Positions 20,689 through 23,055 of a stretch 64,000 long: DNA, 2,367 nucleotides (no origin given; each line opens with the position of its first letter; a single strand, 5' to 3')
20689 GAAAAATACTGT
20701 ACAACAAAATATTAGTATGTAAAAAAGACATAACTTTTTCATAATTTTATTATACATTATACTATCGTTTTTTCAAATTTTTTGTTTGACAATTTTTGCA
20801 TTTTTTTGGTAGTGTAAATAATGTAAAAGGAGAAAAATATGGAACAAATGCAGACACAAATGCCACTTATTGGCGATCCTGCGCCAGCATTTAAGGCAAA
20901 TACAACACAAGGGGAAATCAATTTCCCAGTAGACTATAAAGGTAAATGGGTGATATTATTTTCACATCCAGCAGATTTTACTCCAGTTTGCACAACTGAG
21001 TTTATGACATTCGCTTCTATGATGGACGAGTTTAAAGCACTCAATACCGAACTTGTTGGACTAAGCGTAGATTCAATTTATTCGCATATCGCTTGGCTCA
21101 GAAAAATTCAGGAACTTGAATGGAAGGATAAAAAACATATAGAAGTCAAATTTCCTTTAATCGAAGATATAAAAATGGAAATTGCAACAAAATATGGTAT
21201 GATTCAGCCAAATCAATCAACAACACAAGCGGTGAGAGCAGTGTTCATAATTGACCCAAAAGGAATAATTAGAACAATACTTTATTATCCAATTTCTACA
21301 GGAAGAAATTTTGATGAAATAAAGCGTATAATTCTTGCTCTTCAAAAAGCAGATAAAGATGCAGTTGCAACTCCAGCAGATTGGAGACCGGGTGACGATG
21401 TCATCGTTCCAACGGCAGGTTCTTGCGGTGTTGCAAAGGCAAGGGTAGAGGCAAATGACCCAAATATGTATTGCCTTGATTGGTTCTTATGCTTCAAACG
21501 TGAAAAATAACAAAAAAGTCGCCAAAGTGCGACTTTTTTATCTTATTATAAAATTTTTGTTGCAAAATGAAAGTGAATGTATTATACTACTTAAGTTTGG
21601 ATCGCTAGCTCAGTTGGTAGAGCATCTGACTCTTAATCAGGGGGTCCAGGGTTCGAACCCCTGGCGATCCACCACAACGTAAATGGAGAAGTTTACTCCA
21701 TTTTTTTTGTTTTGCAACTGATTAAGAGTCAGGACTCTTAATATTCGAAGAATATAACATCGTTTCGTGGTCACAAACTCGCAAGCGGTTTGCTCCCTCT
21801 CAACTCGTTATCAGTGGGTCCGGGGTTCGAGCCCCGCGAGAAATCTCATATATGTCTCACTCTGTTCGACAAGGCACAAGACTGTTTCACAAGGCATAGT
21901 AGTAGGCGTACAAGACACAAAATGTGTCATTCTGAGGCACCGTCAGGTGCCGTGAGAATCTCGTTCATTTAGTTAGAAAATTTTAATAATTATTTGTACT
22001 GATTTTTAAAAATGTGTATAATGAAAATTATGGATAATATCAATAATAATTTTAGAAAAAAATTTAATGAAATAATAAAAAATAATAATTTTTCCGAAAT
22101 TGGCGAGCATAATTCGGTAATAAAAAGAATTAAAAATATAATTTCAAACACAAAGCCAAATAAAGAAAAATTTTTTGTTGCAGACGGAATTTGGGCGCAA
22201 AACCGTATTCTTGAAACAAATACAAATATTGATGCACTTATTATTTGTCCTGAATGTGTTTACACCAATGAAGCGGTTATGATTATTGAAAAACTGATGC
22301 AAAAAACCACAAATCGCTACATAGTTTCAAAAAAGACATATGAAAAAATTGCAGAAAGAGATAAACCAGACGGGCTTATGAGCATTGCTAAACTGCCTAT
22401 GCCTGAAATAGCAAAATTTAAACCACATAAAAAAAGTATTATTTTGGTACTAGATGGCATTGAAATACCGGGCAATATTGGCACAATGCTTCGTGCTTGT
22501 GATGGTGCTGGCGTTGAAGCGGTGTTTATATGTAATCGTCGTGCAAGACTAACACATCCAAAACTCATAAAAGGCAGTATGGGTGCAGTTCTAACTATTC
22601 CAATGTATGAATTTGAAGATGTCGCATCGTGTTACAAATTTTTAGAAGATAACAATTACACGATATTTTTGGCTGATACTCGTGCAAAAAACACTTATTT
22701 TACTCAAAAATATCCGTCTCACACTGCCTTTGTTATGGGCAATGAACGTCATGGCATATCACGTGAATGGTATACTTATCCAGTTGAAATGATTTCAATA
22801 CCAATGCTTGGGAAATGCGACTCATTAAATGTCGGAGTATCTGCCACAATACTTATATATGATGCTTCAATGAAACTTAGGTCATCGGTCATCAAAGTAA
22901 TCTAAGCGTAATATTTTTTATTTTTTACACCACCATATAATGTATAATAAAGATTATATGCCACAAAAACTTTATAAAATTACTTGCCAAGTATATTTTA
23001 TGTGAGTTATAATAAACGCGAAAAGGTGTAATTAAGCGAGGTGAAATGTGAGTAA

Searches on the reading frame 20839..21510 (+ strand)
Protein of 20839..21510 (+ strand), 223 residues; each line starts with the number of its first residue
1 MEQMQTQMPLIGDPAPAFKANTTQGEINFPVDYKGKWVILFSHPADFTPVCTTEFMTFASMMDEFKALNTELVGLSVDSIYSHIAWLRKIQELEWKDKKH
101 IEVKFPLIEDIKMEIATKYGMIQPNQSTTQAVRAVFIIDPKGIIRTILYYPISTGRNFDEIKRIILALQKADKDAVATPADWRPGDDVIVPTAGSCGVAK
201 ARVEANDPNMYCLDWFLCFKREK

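Call 33: search_protein_families(library=pfam, proteins=[window:20839-21510:+], max_evalue=0.001)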
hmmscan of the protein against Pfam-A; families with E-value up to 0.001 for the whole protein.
window:20839-21510:+ (223 aa): 3 families
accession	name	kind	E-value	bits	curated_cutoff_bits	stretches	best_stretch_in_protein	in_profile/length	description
PF00578.27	AhpC-TSA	-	8.8e-35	119.8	26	1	11-146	1-123/124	AhpC/TSA family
PF08534.16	Redoxin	-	4.3e-13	49.7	26.6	1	12-150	3-134/148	Redoxin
PF10417.14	1-cysPrx_C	-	3.1e-09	37.1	21.1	1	167-192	1-27/41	C-terminal domain of 1-Cys peroxiredoxin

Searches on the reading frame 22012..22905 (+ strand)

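Call 34: search_protein_families(library=pfam, proteins=[window:22012-22905:+], max_evalue=0.001)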
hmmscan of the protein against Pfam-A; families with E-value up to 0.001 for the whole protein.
window:22012-22905:+ (297 aa): 2 families
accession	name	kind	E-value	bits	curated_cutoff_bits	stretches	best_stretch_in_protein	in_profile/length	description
PF00588.24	SpoU_methylase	-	5.7e-37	127.4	29.7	1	143-283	2-142/142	SpoU rRNA Methylase family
PF22435.1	MRM3-like_sub_bind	-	4.2e-07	30.7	27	1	34-123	1-83/84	MRM3-like substrate binding domain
